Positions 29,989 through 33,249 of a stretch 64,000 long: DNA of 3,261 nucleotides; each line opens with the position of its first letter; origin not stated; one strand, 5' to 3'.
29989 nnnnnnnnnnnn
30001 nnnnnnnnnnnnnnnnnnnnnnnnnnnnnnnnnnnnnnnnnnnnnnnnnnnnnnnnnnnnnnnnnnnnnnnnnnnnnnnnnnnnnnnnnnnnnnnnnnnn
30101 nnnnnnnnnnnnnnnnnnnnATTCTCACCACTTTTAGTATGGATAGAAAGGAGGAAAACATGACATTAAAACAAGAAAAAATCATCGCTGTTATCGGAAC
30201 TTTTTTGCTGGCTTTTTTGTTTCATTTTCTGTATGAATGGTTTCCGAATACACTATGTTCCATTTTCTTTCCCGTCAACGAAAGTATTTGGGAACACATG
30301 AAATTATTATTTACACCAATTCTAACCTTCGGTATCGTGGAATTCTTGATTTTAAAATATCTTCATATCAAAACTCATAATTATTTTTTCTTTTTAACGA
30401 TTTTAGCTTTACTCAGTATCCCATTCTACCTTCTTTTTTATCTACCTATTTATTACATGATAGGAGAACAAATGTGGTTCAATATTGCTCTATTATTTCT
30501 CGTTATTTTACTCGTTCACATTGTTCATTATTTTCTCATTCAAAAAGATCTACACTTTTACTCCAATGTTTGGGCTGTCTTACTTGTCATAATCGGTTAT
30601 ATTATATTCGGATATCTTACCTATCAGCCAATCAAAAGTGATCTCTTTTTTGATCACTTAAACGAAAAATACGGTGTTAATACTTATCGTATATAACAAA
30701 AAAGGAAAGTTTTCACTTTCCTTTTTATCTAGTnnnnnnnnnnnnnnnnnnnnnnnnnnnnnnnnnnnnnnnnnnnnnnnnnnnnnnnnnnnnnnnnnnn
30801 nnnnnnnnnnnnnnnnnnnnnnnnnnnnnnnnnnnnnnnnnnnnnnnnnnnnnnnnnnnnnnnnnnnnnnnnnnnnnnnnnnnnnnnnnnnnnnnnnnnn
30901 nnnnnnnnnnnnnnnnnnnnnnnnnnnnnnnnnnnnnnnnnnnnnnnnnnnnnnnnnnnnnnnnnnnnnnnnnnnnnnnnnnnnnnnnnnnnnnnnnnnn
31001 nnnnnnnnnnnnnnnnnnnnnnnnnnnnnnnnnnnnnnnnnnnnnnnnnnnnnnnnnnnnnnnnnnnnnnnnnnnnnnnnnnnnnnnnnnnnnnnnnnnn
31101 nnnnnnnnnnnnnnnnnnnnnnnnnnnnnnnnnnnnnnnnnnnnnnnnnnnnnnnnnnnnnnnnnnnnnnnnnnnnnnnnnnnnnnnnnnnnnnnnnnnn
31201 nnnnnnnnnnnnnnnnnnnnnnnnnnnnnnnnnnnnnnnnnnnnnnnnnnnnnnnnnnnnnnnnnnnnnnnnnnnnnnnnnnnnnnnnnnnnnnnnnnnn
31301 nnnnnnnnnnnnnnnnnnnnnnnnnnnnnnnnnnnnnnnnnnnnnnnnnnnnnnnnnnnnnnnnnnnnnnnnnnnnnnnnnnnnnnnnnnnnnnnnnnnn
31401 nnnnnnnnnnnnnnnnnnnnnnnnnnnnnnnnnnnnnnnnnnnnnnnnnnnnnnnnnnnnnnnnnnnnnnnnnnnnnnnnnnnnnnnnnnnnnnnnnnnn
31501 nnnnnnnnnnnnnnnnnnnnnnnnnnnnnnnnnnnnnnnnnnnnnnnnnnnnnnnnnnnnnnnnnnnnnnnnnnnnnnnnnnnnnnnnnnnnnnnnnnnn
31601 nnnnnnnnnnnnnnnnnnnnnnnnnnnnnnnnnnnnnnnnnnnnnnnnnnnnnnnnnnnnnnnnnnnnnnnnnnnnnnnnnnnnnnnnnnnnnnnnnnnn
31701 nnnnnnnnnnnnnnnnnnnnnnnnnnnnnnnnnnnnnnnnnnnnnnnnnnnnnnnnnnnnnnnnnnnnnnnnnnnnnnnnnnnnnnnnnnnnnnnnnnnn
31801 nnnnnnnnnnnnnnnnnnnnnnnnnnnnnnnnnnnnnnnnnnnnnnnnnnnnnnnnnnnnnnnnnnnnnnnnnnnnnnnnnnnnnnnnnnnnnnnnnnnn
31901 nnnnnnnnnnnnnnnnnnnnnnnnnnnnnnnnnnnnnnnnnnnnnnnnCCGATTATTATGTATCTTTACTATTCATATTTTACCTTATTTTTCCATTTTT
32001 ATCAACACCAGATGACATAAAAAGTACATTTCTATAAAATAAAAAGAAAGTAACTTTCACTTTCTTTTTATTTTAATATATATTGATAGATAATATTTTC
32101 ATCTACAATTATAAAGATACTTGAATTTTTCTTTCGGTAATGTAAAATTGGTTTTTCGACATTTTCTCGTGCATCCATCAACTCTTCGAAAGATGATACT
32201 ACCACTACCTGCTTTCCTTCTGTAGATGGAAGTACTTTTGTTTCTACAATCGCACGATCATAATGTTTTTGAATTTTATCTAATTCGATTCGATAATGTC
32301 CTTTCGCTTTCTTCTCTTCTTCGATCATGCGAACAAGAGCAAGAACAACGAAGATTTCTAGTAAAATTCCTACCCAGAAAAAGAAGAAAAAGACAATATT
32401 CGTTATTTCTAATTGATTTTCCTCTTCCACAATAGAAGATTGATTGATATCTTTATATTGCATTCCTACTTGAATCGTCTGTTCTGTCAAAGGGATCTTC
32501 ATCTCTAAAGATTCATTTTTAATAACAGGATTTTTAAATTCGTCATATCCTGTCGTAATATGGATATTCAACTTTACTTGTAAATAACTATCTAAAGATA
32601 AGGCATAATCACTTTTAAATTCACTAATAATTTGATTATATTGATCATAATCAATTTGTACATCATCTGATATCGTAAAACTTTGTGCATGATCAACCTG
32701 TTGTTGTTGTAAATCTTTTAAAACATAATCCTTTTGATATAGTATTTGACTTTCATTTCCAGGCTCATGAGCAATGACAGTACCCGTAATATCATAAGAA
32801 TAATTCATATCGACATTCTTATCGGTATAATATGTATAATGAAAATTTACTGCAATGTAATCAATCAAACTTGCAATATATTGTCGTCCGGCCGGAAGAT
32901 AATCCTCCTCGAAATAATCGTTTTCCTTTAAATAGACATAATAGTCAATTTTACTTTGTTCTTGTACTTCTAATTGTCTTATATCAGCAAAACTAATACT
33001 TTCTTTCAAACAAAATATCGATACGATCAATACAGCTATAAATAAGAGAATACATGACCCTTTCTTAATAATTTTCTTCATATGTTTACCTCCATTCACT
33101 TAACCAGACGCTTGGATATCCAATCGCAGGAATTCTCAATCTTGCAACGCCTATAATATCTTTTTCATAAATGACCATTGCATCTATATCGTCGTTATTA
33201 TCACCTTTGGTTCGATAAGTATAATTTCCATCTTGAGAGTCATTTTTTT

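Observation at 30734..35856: TasA/camelysin-like secreted-fibre locus organised around a dual-protease fusion gene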

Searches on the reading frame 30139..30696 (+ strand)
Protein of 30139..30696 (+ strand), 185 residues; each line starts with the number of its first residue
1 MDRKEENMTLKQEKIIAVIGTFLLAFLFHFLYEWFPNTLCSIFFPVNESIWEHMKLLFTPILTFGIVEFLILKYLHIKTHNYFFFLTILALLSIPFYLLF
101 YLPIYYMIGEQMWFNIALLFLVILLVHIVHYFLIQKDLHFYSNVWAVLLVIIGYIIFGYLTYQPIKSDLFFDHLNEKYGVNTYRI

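Call 3: search_protein_families(library=pfam, proteins=[window:30139-30696:+], max_evalue=1)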
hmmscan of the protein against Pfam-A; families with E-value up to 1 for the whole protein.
window:30139-30696:+ (185 aa): 4 families
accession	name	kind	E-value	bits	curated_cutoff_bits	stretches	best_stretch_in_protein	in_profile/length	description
PF20122.4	DUF6512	-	6.4e-15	56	26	1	10-180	9-181/181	Family of unknown function (DUF6512)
PF07695.17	7TMR-DISM_7TM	-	0.018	15.4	29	1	20-171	35-182/205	7TM diverse intracellular signalling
PF09843.14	DUF2070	-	0.037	12.8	30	1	15-171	41-185/561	Predicted membrane protein (DUF2070)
PF23346.1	DUF7087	-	0.18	12.5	27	1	5-45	72-112/134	Integral membrane domain of unknown function (DUF7087)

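Call 4: search_protein_families(library=ncbifam, proteins=[window:30139-30696:+], max_evalue=1)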
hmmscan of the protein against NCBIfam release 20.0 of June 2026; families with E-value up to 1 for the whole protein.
window:30139-30696:+ (185 aa): 2 families
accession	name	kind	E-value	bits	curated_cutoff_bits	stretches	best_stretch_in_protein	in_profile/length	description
NF007279.0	PRK09738.1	subfamily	0.11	12.3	73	1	142-163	7-28/52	type I toxin-antitoxin system Hok family toxin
TIGR03375.1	type_I_sec_LssB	subfamily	0.65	8.2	693.1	1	84-138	262-311/696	type I secretion system permease/ATPase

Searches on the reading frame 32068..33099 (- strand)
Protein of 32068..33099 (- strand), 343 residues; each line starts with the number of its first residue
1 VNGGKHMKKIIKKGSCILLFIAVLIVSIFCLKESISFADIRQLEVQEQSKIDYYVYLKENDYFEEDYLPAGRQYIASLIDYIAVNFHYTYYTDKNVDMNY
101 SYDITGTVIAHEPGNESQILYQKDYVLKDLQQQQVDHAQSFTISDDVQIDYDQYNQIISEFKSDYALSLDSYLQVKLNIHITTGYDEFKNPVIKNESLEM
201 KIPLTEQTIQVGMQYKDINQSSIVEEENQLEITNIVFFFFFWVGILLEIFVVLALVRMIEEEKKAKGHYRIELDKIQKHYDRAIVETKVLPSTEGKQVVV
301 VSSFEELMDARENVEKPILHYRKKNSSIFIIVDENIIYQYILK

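Call 3: search_protein_families(library=pfam, proteins=[window:32068-33099:-], max_evalue=1)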
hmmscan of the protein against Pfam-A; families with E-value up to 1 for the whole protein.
window:32068-33099:- (343 aa): 2 families
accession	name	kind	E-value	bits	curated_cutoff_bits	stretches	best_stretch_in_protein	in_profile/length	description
PF17231.7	DUF5305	-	4.3e-18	66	29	1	121-340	1-217/217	Family of unknown function (DUF5305)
PF02060.20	ISK_Channel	-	0.072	13.3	22.1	1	204-299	16-109/126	Slow voltage-gated potassium channel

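Call 4: search_protein_families(library=ncbifam, proteins=[window:32068-33099:-], max_evalue=1)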
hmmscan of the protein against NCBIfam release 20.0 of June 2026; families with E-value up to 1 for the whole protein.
window:32068-33099:- (343 aa): 0 families

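Call 66: search_solved_structures(query=A5, max_evalue=10, show_alignments=1)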
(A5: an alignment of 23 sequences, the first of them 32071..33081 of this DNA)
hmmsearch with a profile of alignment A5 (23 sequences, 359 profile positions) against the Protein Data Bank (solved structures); distinct sequences matched with E-value up to 10: 1.
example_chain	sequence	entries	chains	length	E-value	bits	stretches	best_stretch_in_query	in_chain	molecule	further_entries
8sbg_A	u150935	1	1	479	0.034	16.2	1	275-341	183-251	Tryptophanase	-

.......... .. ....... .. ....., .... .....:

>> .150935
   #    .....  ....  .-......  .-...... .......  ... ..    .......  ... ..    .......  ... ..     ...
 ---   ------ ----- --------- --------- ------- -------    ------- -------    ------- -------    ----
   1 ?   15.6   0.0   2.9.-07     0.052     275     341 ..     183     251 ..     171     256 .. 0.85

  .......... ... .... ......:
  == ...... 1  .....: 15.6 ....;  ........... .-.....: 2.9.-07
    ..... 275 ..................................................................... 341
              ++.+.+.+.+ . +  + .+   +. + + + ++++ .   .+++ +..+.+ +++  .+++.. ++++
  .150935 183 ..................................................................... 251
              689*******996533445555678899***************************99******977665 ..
